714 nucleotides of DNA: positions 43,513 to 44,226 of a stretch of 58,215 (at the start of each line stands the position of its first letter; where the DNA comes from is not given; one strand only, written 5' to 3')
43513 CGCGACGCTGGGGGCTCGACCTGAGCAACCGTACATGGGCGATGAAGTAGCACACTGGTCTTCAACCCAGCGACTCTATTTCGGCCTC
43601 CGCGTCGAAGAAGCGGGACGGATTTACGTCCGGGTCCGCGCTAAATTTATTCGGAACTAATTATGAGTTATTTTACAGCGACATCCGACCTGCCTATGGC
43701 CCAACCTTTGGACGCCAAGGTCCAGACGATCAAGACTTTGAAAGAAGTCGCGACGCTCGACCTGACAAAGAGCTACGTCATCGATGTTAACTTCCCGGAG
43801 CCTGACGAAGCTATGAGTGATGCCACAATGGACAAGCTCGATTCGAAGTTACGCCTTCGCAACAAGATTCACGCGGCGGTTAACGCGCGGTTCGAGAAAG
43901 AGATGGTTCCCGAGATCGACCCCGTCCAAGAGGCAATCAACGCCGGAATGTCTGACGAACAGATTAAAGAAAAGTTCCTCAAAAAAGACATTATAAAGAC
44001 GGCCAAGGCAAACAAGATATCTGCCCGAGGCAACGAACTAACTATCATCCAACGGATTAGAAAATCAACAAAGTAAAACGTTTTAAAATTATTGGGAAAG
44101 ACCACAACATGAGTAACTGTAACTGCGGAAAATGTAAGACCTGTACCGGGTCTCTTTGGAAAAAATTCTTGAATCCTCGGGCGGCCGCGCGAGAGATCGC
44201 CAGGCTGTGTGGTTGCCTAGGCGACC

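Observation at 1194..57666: Extreme genome-wide over-representation of the palindrome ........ (core of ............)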

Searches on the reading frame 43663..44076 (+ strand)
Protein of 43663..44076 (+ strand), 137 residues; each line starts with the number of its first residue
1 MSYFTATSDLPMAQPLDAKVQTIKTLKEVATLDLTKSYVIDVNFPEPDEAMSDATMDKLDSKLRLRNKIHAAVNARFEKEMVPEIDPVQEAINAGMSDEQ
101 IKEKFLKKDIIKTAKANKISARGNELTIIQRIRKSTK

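Call 67: search_protein_families(library=pfam, max_evalue=0.05, proteins=[window:43663-44076:+])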
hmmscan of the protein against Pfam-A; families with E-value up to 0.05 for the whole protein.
window:43663-44076:+ (137 aa): 2 families
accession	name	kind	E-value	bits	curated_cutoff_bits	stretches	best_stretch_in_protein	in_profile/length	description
PF09386.16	ParD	-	0.018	15.9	27.3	0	35-85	27-75/80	Antitoxin ParD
PF08671.16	SinI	-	0.025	14.8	31.4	0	88-103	9-24/28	Anti-repressor SinI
